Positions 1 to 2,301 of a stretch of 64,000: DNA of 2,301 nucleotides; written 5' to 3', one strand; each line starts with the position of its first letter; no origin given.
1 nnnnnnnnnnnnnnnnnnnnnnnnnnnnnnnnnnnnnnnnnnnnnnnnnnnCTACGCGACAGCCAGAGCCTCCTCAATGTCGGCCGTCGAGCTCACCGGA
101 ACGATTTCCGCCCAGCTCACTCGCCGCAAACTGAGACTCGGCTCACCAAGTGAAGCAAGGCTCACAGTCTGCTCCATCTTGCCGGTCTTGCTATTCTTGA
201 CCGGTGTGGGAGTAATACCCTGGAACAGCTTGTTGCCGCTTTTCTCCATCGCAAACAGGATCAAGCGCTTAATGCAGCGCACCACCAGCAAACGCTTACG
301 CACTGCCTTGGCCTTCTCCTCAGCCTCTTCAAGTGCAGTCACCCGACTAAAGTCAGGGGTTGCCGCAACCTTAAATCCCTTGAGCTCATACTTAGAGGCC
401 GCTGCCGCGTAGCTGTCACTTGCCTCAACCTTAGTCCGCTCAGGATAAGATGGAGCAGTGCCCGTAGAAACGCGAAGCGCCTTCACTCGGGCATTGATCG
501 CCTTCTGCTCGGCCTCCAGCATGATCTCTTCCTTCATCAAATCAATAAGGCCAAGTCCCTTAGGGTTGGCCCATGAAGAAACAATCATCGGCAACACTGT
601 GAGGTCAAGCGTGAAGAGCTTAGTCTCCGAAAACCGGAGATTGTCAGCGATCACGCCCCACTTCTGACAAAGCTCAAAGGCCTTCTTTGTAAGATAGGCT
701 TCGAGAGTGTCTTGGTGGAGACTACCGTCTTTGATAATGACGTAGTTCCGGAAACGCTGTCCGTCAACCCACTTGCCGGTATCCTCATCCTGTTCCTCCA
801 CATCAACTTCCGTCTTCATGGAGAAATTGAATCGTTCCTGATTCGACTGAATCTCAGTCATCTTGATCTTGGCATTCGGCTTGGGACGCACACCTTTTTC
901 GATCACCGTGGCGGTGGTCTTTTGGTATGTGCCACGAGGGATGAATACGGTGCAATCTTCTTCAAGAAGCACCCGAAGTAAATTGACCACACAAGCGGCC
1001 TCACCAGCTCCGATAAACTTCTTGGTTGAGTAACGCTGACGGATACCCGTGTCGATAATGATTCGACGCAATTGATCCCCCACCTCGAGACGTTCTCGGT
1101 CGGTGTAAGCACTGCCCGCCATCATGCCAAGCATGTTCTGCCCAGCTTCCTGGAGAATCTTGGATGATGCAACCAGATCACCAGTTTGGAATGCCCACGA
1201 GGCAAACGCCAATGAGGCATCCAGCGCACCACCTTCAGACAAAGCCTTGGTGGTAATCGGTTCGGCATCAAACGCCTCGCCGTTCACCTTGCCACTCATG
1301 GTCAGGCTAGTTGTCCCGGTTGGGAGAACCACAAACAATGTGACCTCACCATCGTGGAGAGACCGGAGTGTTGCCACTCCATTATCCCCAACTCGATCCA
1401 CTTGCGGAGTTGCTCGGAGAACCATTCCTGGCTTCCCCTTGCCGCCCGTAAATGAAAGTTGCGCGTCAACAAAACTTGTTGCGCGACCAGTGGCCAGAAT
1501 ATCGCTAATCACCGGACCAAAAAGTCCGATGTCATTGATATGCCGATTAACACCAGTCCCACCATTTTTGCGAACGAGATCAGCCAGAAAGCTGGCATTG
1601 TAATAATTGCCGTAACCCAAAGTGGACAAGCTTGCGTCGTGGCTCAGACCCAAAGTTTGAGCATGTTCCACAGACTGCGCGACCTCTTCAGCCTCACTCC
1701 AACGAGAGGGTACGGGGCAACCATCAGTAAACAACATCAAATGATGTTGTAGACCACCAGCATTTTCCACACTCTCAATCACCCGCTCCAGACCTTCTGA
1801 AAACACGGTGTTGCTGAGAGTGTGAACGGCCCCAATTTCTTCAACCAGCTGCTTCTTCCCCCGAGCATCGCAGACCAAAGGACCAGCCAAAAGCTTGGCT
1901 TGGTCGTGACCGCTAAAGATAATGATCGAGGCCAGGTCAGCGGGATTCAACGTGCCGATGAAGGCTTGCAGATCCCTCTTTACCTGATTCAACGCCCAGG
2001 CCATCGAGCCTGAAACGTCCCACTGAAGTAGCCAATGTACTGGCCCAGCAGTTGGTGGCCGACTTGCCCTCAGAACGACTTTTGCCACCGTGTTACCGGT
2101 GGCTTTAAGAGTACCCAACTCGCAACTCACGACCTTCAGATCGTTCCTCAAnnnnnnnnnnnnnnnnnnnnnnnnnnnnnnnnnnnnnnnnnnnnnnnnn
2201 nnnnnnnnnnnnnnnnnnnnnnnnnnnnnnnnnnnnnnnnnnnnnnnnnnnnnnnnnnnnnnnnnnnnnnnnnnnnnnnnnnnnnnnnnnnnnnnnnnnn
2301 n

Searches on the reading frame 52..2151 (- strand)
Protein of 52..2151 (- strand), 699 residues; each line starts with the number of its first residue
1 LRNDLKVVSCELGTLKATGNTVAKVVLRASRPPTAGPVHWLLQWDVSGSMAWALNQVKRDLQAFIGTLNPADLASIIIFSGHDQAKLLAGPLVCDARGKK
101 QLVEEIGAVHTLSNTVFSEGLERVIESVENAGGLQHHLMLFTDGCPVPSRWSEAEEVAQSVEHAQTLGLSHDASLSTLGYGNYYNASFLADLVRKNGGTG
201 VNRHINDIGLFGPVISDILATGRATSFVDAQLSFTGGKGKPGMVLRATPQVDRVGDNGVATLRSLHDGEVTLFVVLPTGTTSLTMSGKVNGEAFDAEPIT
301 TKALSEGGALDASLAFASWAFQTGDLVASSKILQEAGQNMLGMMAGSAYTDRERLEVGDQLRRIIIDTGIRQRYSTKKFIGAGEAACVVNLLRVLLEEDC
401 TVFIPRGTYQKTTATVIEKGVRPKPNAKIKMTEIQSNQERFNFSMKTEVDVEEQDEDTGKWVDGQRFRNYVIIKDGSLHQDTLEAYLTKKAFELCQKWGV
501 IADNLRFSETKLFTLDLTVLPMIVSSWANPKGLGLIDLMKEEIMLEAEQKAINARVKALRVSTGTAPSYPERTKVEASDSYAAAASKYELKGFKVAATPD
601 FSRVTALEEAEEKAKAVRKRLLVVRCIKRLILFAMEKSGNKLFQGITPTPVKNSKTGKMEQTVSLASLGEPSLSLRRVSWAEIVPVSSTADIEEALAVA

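Call 57: search_protein_families(library=pfam, proteins=[window:52-2151:-], max_evalue=0.001)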
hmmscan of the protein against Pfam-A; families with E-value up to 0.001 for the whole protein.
window:52-2151:- (699 aa): 1 family
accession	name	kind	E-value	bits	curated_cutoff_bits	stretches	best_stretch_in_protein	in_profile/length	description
PF13768.12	VWA_3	-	4.2e-06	27.3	27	1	45-199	8-152/155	von Willebrand factor type A domain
